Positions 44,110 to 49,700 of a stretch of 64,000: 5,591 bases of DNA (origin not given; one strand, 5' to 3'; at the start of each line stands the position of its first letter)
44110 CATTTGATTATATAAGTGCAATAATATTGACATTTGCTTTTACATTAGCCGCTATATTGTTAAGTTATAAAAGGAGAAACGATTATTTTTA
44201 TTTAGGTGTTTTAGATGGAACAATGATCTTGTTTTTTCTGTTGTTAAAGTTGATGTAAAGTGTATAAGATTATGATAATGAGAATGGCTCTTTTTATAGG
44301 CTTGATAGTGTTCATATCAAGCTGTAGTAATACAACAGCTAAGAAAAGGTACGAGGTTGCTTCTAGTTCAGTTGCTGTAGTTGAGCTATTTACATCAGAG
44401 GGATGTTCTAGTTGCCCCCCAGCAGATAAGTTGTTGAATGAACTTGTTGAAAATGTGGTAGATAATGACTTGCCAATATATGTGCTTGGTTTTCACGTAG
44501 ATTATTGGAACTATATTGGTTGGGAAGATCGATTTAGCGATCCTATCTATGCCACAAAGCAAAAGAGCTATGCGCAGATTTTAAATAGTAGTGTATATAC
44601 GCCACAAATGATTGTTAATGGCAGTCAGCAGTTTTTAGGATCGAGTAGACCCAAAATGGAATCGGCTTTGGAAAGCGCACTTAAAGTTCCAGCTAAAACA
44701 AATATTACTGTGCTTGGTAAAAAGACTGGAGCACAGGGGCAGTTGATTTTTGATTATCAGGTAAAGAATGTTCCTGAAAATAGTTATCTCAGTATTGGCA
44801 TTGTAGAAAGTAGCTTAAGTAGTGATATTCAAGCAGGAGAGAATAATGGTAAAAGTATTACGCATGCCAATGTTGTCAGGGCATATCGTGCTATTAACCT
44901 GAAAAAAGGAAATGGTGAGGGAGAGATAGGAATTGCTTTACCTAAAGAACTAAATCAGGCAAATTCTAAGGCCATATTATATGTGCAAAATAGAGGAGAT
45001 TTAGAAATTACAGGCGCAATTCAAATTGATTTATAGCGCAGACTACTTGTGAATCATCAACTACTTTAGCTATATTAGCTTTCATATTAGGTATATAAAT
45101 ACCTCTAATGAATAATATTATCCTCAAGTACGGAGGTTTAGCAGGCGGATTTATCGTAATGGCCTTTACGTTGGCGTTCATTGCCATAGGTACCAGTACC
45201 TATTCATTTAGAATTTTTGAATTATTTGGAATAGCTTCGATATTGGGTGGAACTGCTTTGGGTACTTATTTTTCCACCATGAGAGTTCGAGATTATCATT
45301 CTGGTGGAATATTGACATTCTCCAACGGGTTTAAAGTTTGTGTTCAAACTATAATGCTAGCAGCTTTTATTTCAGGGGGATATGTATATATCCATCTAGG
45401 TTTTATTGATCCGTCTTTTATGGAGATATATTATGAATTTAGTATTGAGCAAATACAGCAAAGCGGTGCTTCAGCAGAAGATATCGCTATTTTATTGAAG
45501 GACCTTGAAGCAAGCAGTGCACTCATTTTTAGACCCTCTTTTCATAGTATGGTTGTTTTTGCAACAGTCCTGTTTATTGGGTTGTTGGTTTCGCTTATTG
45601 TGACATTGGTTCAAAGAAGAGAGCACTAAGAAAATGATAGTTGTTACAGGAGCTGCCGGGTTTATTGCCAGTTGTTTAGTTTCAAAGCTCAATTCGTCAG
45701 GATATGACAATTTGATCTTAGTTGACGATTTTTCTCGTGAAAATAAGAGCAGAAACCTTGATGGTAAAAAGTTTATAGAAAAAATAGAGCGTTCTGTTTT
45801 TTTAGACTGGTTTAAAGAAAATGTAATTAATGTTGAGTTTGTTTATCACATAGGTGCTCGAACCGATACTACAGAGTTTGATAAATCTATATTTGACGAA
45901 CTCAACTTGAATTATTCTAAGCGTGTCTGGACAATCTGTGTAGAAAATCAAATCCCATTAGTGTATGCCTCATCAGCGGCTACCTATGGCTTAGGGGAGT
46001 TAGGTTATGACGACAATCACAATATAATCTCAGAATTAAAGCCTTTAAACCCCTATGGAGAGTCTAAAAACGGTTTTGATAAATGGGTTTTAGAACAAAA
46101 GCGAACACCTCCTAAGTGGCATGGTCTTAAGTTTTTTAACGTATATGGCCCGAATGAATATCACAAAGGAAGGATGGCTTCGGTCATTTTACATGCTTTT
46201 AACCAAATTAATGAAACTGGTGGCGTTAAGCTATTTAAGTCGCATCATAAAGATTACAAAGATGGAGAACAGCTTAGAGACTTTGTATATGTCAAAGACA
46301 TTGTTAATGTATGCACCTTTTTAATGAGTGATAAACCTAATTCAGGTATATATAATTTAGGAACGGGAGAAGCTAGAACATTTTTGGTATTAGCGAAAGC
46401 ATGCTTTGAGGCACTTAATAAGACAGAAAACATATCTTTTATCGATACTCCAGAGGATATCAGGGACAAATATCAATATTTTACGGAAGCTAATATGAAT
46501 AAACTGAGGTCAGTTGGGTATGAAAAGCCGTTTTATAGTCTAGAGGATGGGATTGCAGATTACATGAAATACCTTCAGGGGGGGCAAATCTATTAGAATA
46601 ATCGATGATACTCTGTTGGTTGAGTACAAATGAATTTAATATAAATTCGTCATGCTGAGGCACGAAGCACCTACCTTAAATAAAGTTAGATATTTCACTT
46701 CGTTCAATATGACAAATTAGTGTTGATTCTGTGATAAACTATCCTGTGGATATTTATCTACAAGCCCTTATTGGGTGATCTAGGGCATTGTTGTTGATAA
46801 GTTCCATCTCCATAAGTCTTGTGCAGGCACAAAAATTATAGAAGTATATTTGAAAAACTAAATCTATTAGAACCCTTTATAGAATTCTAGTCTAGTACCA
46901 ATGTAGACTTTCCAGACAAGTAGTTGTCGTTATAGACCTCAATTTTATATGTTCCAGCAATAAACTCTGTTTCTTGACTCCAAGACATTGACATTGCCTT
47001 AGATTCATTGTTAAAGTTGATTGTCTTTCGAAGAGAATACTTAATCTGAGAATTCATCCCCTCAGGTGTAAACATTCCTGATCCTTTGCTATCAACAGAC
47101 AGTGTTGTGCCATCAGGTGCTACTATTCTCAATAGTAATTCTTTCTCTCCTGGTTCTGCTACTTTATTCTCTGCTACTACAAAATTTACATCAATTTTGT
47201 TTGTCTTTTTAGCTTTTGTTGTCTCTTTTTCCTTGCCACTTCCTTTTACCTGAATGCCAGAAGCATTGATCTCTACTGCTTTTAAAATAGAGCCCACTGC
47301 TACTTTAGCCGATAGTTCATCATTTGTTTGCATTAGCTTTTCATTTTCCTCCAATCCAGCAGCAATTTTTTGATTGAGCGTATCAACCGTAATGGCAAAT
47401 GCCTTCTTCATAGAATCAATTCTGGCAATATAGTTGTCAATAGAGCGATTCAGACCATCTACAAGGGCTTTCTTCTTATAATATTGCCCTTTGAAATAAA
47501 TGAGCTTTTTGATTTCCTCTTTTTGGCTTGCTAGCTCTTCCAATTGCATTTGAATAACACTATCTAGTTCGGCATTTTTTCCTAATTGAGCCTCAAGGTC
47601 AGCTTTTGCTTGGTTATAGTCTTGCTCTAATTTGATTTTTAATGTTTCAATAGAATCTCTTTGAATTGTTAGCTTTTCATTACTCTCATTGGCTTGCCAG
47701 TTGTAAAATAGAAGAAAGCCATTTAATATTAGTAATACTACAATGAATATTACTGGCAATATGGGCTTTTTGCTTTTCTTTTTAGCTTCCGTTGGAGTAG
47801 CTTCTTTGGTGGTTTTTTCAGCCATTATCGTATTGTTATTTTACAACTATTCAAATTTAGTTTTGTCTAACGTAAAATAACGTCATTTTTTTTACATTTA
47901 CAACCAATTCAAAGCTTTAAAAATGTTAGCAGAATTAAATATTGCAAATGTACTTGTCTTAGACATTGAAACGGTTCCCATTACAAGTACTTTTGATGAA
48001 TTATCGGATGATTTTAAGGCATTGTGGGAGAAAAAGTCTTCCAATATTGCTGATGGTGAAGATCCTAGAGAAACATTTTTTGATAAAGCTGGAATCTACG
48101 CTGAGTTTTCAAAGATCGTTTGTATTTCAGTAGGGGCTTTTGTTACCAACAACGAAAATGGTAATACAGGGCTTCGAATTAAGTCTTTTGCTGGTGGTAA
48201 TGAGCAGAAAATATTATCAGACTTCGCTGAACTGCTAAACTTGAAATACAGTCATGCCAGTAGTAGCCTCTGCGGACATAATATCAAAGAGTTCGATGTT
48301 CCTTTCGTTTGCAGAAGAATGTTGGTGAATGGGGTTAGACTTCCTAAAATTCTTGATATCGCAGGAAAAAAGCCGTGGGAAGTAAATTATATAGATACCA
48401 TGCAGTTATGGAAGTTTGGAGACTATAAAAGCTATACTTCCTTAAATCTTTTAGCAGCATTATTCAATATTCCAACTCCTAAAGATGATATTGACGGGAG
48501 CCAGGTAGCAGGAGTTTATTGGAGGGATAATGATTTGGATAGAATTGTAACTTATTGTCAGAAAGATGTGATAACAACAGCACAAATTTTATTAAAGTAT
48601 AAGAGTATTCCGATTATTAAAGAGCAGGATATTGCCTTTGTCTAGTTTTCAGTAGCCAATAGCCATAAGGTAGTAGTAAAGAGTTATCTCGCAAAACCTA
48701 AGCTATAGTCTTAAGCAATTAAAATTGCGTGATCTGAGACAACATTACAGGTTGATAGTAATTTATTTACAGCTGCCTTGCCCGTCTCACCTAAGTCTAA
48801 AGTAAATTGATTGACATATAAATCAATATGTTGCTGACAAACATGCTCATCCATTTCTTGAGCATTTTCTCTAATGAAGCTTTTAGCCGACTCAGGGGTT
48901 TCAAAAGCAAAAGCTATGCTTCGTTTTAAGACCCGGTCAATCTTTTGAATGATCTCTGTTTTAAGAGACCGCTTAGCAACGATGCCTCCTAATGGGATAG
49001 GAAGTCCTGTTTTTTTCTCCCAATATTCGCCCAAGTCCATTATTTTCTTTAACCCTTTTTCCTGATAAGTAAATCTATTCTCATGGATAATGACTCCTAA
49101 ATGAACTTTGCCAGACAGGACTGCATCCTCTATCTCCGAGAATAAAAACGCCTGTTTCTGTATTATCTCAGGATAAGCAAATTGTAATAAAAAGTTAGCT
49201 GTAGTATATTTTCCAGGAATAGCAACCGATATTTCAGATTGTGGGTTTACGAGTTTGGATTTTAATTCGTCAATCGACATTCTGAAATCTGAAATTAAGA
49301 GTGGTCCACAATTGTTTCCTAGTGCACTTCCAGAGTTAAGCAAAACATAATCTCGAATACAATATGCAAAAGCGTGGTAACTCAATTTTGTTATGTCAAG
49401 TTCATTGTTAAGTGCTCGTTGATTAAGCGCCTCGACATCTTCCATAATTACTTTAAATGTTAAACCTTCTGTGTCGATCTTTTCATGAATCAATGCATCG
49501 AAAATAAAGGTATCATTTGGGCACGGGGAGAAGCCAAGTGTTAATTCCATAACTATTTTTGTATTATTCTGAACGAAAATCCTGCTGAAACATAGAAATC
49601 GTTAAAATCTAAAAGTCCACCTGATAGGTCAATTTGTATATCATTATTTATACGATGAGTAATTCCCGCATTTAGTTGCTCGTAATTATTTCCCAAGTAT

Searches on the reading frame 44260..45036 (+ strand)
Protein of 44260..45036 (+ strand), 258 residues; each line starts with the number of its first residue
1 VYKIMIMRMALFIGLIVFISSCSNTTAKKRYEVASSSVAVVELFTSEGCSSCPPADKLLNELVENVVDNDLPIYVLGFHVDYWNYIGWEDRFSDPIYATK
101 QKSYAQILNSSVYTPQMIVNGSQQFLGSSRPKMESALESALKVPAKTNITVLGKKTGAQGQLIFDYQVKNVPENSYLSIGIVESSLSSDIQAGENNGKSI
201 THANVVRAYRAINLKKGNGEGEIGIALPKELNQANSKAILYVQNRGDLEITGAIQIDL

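Call 37: search_protein_families(library=pfam, proteins=[window:44260-45036:+], max_evalue=0.001)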
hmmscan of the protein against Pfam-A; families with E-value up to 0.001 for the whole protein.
window:44260-45036:+ (258 aa): 1 family
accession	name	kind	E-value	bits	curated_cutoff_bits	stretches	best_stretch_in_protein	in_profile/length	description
PF06764.17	DUF1223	-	2e-55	188.4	30.7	1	40-243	1-202/202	Protein of unknown function (DUF1223)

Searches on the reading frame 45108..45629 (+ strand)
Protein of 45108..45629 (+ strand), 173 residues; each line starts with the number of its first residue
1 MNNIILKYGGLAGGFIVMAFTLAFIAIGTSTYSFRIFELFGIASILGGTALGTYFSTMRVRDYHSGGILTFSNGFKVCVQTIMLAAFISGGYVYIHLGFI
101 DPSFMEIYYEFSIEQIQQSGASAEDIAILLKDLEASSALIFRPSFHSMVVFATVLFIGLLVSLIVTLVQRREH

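Call 37: search_protein_families(library=pfam, proteins=[window:45108-45629:+], max_evalue=0.001)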
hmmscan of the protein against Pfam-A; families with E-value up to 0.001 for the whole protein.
window:45108-45629:+ (173 aa): 1 family
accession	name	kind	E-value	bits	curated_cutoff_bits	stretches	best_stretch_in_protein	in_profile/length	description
PF13858.11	DUF4199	-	5.2e-21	76.2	32.3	1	8-171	2-165/165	Protein of unknown function (DUF4199)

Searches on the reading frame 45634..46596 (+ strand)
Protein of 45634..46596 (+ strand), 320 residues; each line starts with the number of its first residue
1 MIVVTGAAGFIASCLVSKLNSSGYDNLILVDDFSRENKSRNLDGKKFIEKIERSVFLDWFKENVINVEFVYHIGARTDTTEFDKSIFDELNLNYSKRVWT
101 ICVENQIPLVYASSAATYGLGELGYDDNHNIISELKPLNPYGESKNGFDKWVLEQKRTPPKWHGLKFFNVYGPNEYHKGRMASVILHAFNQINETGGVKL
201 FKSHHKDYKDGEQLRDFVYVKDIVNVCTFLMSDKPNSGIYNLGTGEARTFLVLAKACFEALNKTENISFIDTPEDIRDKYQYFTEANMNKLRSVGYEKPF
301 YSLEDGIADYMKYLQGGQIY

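Call 37: search_protein_families(library=pfam, proteins=[window:45634-46596:+], max_evalue=0.001)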
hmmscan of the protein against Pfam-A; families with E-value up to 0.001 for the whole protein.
window:45634-46596:+ (320 aa): 4 families
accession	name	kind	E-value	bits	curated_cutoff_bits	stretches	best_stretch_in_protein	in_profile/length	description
PF01370.27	Epimerase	-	2.3e-34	119.3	20.9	1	2-243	1-240/240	NAD dependent epimerase/dehydratase family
PF16363.11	GDP_Man_Dehyd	-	1e-13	51.9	27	1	103-290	118-297/332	GDP-mannose 4,6 dehydratase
PF04321.23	RmlD_sub_bind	-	1.8e-07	31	27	1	2-265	3-235/287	RmlD substrate binding domain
PF01073.25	3Beta_HSD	-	1.2e-06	28.3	22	1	3-155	1-160/280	3-beta hydroxysteroid dehydrogenase/isomerase family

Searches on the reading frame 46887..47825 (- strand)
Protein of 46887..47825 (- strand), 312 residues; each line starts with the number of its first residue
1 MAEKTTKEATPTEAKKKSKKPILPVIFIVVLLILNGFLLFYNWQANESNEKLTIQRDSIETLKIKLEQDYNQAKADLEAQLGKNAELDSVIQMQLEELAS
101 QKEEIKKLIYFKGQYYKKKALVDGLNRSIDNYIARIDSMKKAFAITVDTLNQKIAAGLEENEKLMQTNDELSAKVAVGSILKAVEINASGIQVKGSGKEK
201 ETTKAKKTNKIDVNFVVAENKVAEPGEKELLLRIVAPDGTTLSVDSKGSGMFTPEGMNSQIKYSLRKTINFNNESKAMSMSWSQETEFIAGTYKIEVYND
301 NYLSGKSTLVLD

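Call 37: search_protein_families(library=pfam, proteins=[window:46887-47825:-], max_evalue=0.001)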
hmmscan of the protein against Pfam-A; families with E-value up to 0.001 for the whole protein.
window:46887-47825:- (312 aa): 0 families

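Call 57: search_protein_families(library=pfam, proteins=[window:46887-47825:-], max_evalue=0.1)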
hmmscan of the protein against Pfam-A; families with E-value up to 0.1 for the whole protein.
window:46887-47825:- (312 aa): 2 families
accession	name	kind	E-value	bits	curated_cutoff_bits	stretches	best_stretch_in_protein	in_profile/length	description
PF14059.11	DUF4251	-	0.0029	18.1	27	1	141-221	17-100/133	Domain of unknown function (DUF4251)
PF07009.16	NusG_II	-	0.032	14.8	29.6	1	28-84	2-58/107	NusG domain II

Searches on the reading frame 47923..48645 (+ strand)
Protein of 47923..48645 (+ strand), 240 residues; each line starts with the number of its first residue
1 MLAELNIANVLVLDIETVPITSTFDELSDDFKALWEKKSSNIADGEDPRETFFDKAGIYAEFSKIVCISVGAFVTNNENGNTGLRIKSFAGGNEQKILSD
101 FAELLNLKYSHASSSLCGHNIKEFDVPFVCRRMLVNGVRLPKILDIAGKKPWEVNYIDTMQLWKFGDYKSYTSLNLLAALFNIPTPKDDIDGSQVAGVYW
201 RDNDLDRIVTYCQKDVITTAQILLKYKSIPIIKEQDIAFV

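Call 37: search_protein_families(library=pfam, proteins=[window:47923-48645:+], max_evalue=0.001)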
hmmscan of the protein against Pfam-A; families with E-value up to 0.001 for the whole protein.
window:47923-48645:+ (240 aa): 2 families
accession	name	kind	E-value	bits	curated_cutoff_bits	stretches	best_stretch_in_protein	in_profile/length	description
PF10108.15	DNA_pol_B_exo2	-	8.2e-17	62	24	1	61-228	7-175/213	Predicted 3'-5' exonuclease related to the exonuclease domain of PolB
PF13482.12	RNase_H_2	-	5.5e-11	43.1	22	1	57-222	9-160/165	RNase_H superfamily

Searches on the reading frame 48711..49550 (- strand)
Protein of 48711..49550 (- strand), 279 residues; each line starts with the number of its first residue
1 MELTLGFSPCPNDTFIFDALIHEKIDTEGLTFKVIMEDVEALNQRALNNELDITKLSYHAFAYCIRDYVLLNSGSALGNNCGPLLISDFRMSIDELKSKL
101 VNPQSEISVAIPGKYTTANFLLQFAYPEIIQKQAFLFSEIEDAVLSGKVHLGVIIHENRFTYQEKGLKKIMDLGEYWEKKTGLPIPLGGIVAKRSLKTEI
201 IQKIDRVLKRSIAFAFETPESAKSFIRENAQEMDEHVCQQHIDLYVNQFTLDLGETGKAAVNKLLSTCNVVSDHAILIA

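Call 39: search_protein_families(library=pfam, proteins=[window:48711-49550:-], max_evalue=0.001)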
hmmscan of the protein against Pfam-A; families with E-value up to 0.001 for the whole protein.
window:48711-49550:- (279 aa): 1 family
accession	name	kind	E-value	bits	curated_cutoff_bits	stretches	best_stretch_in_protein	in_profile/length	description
PF02621.19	VitK2_biosynth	-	5.7e-73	245.9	26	1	3-268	1-250/252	Menaquinone biosynthesis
